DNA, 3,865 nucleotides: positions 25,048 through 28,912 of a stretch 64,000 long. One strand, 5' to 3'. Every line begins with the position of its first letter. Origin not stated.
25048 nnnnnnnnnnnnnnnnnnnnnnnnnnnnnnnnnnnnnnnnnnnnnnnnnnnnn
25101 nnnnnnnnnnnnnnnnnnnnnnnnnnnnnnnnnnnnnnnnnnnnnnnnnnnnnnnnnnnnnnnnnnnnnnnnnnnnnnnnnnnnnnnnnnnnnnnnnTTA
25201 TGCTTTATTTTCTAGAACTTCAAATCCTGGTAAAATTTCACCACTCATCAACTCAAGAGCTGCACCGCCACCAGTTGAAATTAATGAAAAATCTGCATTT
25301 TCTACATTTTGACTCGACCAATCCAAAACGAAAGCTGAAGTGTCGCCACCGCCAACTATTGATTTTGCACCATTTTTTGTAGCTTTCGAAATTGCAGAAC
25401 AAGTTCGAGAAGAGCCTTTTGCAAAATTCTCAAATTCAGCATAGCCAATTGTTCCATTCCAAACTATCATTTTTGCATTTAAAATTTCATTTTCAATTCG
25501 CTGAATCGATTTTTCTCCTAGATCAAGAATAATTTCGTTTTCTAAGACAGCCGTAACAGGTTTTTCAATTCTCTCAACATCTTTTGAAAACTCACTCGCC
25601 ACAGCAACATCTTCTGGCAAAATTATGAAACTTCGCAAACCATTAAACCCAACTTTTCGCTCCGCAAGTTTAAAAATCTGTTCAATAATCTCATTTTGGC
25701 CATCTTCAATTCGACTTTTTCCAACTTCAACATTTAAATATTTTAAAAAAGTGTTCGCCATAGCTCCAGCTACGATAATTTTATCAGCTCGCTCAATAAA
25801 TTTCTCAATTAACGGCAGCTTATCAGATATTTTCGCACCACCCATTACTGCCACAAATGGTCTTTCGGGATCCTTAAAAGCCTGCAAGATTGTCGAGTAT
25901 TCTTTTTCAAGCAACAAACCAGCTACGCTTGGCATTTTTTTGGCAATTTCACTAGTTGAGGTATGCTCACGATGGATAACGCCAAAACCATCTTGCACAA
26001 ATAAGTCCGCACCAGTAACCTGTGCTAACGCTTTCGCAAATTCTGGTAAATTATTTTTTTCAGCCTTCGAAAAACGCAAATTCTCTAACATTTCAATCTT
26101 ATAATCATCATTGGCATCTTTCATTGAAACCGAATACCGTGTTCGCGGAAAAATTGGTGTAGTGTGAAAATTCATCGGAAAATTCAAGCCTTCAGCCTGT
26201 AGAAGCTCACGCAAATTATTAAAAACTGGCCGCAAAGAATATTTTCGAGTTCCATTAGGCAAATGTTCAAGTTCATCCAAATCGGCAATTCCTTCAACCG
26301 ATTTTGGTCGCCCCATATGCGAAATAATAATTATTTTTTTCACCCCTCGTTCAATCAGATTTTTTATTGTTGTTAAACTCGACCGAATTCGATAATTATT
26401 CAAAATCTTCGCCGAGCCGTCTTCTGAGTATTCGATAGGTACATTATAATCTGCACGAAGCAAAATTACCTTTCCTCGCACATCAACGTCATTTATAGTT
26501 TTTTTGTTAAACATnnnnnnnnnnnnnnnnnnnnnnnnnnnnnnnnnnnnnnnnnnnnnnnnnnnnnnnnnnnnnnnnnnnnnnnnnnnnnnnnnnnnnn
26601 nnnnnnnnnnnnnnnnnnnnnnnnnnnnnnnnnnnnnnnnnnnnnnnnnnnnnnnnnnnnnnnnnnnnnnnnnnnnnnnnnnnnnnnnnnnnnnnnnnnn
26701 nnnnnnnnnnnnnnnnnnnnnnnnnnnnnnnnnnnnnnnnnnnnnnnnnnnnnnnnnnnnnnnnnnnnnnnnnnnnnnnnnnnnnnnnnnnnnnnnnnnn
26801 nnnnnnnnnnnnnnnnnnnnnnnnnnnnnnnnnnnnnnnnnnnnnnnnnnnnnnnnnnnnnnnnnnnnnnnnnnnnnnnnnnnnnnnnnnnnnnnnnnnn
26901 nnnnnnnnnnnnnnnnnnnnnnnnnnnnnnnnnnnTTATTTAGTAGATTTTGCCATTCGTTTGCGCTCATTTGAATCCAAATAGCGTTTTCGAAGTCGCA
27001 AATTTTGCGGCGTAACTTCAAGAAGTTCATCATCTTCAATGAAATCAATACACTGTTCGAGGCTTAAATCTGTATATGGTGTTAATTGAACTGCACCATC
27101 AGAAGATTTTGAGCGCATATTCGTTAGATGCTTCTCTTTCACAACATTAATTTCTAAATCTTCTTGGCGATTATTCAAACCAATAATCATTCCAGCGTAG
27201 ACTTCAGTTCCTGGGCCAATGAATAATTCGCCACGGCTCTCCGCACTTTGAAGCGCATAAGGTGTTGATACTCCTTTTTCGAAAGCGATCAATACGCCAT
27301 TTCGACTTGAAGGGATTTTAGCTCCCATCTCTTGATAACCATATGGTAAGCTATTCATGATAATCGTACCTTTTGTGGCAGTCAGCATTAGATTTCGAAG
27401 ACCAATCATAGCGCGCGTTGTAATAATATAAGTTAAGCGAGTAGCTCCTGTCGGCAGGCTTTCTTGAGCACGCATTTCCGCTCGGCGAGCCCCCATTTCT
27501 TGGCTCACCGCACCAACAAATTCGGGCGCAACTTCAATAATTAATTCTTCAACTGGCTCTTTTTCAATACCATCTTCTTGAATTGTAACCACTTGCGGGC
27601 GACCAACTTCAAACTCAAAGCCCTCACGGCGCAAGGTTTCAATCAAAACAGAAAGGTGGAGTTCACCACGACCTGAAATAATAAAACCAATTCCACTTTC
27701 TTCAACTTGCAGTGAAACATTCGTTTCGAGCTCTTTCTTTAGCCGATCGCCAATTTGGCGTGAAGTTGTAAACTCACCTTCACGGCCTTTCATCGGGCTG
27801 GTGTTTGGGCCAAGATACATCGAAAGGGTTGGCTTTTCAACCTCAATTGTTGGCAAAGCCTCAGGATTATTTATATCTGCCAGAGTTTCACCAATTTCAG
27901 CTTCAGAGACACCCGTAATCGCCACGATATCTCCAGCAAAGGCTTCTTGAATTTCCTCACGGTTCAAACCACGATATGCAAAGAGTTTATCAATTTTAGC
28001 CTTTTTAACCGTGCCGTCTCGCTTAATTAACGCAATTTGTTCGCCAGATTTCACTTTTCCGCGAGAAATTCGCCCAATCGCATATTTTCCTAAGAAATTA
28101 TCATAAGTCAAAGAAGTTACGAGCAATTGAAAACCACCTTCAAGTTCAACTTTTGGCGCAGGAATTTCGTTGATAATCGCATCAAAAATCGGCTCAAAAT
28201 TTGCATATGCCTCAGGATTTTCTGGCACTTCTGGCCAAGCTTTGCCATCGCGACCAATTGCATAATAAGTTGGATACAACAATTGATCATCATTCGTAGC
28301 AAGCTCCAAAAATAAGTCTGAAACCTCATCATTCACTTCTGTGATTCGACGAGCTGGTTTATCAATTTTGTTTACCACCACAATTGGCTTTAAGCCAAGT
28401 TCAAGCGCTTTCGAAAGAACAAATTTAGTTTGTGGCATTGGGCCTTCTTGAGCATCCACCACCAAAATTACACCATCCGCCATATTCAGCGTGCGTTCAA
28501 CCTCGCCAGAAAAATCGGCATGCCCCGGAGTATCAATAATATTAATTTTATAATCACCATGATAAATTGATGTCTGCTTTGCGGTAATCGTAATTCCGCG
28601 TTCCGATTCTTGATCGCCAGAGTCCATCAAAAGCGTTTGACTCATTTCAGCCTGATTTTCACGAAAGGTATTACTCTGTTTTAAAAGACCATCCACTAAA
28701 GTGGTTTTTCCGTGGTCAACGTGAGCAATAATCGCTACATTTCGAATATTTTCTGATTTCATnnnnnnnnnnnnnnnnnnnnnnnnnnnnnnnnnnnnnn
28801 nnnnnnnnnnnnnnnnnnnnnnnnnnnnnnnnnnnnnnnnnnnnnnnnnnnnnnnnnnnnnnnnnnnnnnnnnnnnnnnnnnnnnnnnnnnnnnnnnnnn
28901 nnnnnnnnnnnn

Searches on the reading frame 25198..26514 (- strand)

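Call 10: search_protein_families(library=pfam, proteins=[window:25198-26514:-], max_evalue=0.001)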
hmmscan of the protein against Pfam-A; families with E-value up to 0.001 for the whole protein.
window:25198-26514:- (438 aa): 1 family
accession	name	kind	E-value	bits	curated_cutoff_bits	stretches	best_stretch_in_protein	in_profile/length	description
PF00162.24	PGK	-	5.4e-108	361.8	27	1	7-426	1-379/379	Phosphoglycerate kinase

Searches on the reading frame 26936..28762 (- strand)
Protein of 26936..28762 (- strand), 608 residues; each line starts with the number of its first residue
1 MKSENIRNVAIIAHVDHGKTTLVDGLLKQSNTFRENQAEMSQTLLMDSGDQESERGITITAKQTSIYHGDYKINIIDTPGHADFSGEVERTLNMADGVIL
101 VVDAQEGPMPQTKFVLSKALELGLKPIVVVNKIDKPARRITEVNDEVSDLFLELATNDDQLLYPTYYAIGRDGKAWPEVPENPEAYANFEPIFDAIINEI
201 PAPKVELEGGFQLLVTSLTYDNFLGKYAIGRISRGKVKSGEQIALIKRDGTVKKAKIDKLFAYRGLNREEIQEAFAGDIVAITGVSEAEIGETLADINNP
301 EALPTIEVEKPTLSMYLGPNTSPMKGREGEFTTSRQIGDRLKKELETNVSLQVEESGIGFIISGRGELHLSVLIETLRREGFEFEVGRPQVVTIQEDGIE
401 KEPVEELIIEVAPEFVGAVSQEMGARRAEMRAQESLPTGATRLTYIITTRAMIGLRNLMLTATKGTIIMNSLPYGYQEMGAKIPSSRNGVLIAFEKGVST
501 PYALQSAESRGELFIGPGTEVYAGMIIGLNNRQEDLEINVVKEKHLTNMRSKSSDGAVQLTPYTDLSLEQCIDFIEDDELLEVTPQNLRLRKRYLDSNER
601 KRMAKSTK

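Call 11: search_protein_families(library=pfam, proteins=[window:26936-28762:-], max_evalue=0.001)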
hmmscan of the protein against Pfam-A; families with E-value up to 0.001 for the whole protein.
window:26936-28762:- (608 aa): 8 families
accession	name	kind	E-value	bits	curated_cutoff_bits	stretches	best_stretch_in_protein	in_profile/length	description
PF00009.33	GTP_EFTU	-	1.1e-56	191.8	26.5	1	4-201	1-187/188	Elongation factor Tu GTP binding domain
PF21018.2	BipA_C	-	2.2e-45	153.4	23.8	1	488-596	1-109/110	TypA/BipA C-terminal domain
PF03144.31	GTP_EFTU_D2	-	2.9e-14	53.7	30.3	1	225-295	1-73/73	Elongation factor Tu domain 2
PF00679.30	EFG_C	-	3e-13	50.1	27.9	1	402-484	4-86/89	Elongation factor G C-terminus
PF22042.2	EF-G_D2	-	1e-11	45.2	27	1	212-295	3-82/84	Elongation factor G domain 2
PF01926.29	MMR_HSR1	-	7.3e-07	29.7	21.9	1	51-132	26-113/113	50S ribosome-binding GTPase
PF02421.24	FeoB_N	-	4.5e-05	23.4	27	1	56-146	32-128/156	Ferrous iron transport protein B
PF14492.12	EFG_III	-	0.00054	20.4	27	0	336-387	20-74/75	Elongation Factor G, domain III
